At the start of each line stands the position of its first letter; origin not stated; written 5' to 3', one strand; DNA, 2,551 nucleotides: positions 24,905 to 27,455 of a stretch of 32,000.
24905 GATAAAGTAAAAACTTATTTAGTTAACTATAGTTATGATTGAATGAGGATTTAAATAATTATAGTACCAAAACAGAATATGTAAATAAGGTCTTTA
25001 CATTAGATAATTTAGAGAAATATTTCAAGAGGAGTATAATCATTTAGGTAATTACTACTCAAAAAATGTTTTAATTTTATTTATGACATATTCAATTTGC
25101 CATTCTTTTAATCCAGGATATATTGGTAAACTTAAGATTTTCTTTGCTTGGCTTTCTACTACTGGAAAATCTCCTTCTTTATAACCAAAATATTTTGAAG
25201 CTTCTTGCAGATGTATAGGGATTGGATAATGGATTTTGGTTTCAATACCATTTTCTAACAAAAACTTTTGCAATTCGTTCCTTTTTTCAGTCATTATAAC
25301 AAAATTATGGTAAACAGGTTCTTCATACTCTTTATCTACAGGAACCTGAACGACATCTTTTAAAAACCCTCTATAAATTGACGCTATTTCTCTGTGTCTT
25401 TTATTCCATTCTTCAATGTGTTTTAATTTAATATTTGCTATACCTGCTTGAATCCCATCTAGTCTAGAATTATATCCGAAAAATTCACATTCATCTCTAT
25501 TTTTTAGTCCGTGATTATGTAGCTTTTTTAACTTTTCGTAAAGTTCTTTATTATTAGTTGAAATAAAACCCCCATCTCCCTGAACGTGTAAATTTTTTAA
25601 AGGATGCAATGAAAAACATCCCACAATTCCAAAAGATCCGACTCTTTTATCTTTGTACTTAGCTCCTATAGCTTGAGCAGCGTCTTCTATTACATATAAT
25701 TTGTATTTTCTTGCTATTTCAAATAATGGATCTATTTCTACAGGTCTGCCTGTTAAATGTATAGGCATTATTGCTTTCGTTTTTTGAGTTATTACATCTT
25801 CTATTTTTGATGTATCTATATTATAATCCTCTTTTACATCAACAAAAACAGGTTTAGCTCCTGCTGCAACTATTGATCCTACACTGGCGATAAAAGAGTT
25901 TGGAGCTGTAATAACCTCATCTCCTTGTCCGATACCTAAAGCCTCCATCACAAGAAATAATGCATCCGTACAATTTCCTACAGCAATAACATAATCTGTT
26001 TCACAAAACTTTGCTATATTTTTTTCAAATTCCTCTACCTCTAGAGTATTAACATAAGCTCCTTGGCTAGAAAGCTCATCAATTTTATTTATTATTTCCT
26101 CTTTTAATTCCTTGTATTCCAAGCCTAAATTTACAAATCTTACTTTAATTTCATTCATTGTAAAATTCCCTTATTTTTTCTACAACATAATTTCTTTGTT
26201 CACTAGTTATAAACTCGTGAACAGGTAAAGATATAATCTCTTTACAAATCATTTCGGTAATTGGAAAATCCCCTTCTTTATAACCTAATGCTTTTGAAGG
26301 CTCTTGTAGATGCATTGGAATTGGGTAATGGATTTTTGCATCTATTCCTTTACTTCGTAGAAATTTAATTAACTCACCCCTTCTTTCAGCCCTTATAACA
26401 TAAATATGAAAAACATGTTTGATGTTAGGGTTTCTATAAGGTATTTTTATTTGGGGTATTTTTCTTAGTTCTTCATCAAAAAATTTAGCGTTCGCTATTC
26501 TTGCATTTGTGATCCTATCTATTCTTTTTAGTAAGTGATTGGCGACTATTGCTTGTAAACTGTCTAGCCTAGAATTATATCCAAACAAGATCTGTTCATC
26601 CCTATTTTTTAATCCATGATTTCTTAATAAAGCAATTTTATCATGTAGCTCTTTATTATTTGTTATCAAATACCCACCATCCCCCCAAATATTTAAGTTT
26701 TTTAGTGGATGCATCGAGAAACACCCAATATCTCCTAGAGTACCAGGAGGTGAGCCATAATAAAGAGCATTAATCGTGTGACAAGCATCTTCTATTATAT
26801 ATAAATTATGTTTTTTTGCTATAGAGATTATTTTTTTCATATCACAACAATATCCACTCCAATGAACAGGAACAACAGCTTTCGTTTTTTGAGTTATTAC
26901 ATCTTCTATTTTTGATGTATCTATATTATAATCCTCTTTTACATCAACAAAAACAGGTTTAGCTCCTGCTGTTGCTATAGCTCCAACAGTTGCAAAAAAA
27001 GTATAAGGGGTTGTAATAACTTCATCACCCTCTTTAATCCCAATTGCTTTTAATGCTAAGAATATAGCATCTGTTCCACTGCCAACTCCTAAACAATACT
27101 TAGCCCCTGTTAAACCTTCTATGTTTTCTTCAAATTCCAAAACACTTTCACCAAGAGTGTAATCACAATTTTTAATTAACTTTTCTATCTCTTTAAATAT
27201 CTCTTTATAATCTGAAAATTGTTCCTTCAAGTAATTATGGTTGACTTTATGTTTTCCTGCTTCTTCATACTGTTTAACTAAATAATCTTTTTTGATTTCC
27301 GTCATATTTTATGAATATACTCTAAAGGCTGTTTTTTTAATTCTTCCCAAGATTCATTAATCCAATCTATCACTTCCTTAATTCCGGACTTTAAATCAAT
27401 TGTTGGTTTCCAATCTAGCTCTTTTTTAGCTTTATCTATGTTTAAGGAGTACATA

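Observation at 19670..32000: Large nucleotide-sugar tailoring cluster with an unusual enzyme combination for a small archaeal genome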

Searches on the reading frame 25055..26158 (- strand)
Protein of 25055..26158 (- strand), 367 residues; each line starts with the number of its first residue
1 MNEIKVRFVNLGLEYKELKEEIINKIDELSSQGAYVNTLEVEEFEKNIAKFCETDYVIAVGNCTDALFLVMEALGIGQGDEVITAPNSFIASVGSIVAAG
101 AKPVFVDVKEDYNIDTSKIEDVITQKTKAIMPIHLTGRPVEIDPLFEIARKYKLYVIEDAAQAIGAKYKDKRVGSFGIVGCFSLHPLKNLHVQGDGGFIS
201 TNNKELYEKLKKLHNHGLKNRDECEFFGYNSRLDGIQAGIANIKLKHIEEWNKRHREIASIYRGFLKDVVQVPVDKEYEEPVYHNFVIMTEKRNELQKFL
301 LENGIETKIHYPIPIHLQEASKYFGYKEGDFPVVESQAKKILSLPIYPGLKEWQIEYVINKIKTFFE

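Call 4: search_protein_families(library=pfam, proteins=[window:25055-26158:-], max_evalue=0.001)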
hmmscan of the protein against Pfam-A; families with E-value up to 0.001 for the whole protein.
window:25055-26158:- (367 aa): 3 families
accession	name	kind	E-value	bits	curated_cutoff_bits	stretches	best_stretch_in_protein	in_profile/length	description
PF01041.23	DegT_DnrJ_EryC1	-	5.6e-110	368.4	19.8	1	18-362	3-359/360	DegT/DnrJ/EryC1/StrS aminotransferase family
PF00266.25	Aminotran_5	-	4.3e-11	42.8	21.5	1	38-167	42-183/371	Aminotransferase class-V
PF00155.27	Aminotran_1_2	-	1.1e-06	28.6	19.7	1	23-161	23-187/361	Aminotransferase class I and II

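Call 5: search_protein_families(library=ncbifam, proteins=[window:25055-26158:-], max_evalue=0.001)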
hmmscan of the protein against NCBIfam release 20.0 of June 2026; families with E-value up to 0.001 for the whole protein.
window:25055-26158:- (367 aa): 27 families (the best 25 are shown)
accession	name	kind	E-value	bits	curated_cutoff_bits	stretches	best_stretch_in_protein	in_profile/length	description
TIGR03588.1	PseC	equivalog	2.1e-75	254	423.5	1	40-365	31-379/380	UDP-4-amino-4,6-dideoxy-N-acetyl-beta-L-altrosamine transaminase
NF008687.0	PRK11706.1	equivalog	9.1e-62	209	375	1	27-366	24-374/375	dTDP-4-amino-4,6-dideoxygalactose transaminase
NF008658.2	PRK11658.1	equivalog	6.8e-59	199.4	631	1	19-365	13-376/379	UDP-4-amino-4-deoxy-L-arabinose aminotransferase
TIGR04181.1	NHT_00031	hypoth_equivalog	5.7e-57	193.2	420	1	29-345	25-357/359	LegC family aminotransferase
TIGR02379.1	ECA_wecE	subfamily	5.5e-54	183.4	434.85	2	26-218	23-211/376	dTDP-4-amino-4,6-dideoxy-D-glucose transaminase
NF011936.0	PRK15407.1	equivalog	6.7e-47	160.2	423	2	40-217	66-251/440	lipopolysaccharide biosynthesis protein RfbH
TIGR04427.1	PLP_DesI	equivalog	3.9e-44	151.3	650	1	41-362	54-379/390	dTDP-4-dehydro-6-deoxyglucose aminotransferase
NF005816.0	PRK07682.1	equivalog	3.9e-11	42.2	620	1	52-163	89-206/390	aminotransferase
NF004975.0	PRK06348.1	equivalog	1.3e-08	34.3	549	1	45-159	80-201/384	pyridoxal phosphate-dependent aminotransferase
TIGR01977.1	am_tr_V_EF2568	hypoth_equivalog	4.8e-08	32.4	377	1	34-205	39-217/376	cysteine desulfurase family protein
TIGR01979.1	sufS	subfamily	7.4e-08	31.6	475.1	1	37-166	60-202/403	SufS family cysteine desulfurase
NF041091.1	asp_aminotase_Arch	equivalog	2.1e-07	30.1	550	1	46-159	79-199/376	aspartate aminotransferase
NF004621.0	PRK05957.1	equivalog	3.1e-07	29.5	498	1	63-133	98-167/389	pyridoxal phosphate-dependent aminotransferase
NF005744.0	PRK07568.1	subfamily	1.1e-06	27.8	389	1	31-160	65-202/398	pyridoxal phosphate-dependent aminotransferase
NF002878.0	PRK03321.1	subfamily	1.5e-06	27.2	374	1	42-131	60-150/352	histidinol-phosphate transaminase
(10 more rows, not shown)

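Call 40: search_solved_structures(query=window:25055-26158:-, max_evalue=1e-40)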
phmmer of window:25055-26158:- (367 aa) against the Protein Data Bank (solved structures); distinct sequences matched with E-value up to 1e-40: 27.
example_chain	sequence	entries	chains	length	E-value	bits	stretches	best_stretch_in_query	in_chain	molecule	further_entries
7b0d_A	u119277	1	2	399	1.3e-103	350.2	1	6-365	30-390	Glutamine--scyllo-inositol transaminase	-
3frk_A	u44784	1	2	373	9.5e-99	334.2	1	5-364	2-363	QdtB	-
3uwc_A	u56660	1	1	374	1.1e-94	320.8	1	5-366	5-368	Nucleotide-sugar aminotransferase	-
2oga_A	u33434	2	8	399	3.4e-81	276.4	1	5-364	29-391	Transaminase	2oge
7n63_A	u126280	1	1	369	1.2e-80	274.7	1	6-366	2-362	Putative aminotransferase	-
5u1z_A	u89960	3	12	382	8.6e-72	245.5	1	8-358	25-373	Putative aminotransferase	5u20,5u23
5u21_A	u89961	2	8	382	5e-71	243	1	8-358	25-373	Putative aminotransferase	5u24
3nyu_A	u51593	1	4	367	6.2e-62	213.1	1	6-357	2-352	Aminotransferase WbpE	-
3nu7_A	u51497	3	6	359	6.5e-62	213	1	6-356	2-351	Aminotransferase WbpE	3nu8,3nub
8e77_A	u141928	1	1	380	2.3e-61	211.2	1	6-360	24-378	DegT/DnrJ/EryC1/StrS aminotransferase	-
8e75_A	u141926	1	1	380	2.3e-61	211.2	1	6-360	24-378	DegT/DnrJ/EryC1/StrS aminotransferase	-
3nys_A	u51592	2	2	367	4.3e-61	210.3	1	6-357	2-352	Aminotransferase WbpE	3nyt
4qgr_A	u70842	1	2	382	7.1e-59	203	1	6-365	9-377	DegT/DnrJ/EryC1/StrS aminotransferase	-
4k2b_A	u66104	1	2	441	1.1e-50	176.1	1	18-350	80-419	NTD biosynthesis operon protein NtdA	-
4k2i_A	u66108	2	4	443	1.1e-50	176.1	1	18-350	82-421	NTD biosynthesis operon protein NtdA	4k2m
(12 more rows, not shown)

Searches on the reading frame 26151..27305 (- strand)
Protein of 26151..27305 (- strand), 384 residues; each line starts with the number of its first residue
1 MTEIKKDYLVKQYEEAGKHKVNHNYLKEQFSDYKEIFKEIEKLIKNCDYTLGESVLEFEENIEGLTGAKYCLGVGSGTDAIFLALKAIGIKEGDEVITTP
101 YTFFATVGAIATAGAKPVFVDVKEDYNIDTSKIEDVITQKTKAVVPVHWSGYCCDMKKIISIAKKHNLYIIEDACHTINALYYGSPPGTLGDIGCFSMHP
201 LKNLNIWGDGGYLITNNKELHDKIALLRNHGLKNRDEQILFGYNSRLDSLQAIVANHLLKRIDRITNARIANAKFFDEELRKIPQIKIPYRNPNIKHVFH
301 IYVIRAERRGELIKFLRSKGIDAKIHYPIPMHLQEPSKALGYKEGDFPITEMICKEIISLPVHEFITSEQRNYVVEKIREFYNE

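Call 4: search_protein_families(library=pfam, proteins=[window:26151-27305:-], max_evalue=0.001)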
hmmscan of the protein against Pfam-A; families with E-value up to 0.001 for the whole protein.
window:26151-27305:- (384 aa): 5 families
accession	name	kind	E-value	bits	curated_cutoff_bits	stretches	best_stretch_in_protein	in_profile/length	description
PF01041.23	DegT_DnrJ_EryC1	-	1.7e-105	353.6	19.8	1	34-379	5-360/360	DegT/DnrJ/EryC1/StrS aminotransferase family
PF01053.26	Cys_Met_Meta_PP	-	7.8e-09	35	27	1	57-176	56-176/381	Cys/Met metabolism PLP-dependent enzyme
PF00266.25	Aminotran_5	-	2.2e-08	34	21.5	1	60-178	50-180/371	Aminotransferase class-V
PF01212.27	Beta_elim_lyase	-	2.3e-07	30.9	27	1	51-181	30-176/288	Beta-eliminating lyase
PF00155.27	Aminotran_1_2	-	1.4e-06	28.2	19.7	1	57-176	46-188/361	Aminotransferase class I and II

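Call 5: search_protein_families(library=ncbifam, proteins=[window:26151-27305:-], max_evalue=0.001)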
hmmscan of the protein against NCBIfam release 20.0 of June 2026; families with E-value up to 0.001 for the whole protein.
window:26151-27305:- (384 aa): 40 families (the best 25 are shown)
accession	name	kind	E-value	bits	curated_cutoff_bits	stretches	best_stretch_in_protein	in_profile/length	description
TIGR03588.1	PseC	equivalog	3.7e-78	263.1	423.5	1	42-380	19-378/380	UDP-4-amino-4,6-dideoxy-N-acetyl-beta-L-altrosamine transaminase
NF008687.0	PRK11706.1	equivalog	1.7e-68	231.1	375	1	60-382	38-374/375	dTDP-4-amino-4,6-dideoxygalactose transaminase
TIGR02379.1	ECA_wecE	subfamily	6.8e-60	202.8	434.85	1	61-382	39-375/376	dTDP-4-amino-4,6-dideoxy-D-glucose transaminase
NF008658.2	PRK11658.1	equivalog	3e-54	184.1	631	1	38-381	18-376/379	UDP-4-amino-4-deoxy-L-arabinose aminotransferase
TIGR04181.1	NHT_00031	hypoth_equivalog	3.8e-50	170.8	420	1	50-361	27-357/359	LegC family aminotransferase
NF011936.0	PRK15407.1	equivalog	3.5e-47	161.1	423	2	30-231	43-251/440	lipopolysaccharide biosynthesis protein RfbH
TIGR04427.1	PLP_DesI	equivalog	4e-44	151.3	650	1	32-379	30-380/390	dTDP-4-dehydro-6-deoxyglucose aminotransferase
NF004621.0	PRK05957.1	equivalog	1.2e-12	47.3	498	1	69-175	89-201/389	pyridoxal phosphate-dependent aminotransferase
NF004975.0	PRK06348.1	equivalog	1.2e-11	44.2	549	1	49-176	69-204/384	pyridoxal phosphate-dependent aminotransferase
NF005816.0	PRK07682.1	equivalog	4.4e-10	38.7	620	1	74-175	97-204/390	aminotransferase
NF005817.0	PRK07683.1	equivalog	1.3e-09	37.2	575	1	74-175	96-202/387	aminotransferase A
NF004770.0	PRK06108.1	subfamily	1.9e-09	36.8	422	1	72-183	100-217/396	pyridoxal phosphate-dependent aminotransferase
NF005744.0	PRK07568.1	subfamily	5.9e-09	35.2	389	1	76-175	96-203/398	pyridoxal phosphate-dependent aminotransferase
NF041091.1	asp_aminotase_Arch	equivalog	7.7e-09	34.9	550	1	76-175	95-201/376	aspartate aminotransferase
NF006569.0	PRK09082.1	subfamily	3.8e-08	32.8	420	1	77-174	100-203/386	methionine aminotransferase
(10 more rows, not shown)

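Call 39: search_solved_structures(query=window:26151-27305:-, max_evalue=1e-40)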
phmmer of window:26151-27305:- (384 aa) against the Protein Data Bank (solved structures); distinct sequences matched with E-value up to 1e-40: 28.
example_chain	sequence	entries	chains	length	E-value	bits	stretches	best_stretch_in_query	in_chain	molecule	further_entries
3uwc_A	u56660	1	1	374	1.4e-112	379.7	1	20-384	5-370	Nucleotide-sugar aminotransferase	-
7b0d_A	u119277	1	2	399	4.5e-90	305.7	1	26-381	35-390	Glutamine--scyllo-inositol transaminase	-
3frk_A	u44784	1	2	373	6.9e-83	282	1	33-380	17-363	QdtB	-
7n63_A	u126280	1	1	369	1.2e-73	251.6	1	34-382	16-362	Putative aminotransferase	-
2oga_A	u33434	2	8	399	2.5e-64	221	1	38-381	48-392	Transaminase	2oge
5u1z_A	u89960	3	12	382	8.8e-64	219.1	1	24-366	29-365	Putative aminotransferase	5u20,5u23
5u21_A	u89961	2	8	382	5.2e-63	216.6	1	24-366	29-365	Putative aminotransferase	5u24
3nyu_A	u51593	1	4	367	3.1e-62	214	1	35-368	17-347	Aminotransferase WbpE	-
3nu7_A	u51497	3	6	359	3.1e-62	214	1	35-368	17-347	Aminotransferase WbpE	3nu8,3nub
8e77_A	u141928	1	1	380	9.7e-62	212.4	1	16-367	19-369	DegT/DnrJ/EryC1/StrS aminotransferase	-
8e75_A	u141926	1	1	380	9.7e-62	212.4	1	16-367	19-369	DegT/DnrJ/EryC1/StrS aminotransferase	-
3nys_A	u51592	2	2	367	2.1e-61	211.3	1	35-368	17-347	Aminotransferase WbpE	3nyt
7kz3_A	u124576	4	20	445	7.7e-56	193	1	34-378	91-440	Aminotransferase class I/II-fold pyridoxal phosphate-dependent enzyme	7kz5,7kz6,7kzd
3bn1_A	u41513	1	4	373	3.5e-52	181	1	50-375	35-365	Perosamine synthetase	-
3dr7_A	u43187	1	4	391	4e-52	180.8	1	50-375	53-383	Putative perosamine synthetase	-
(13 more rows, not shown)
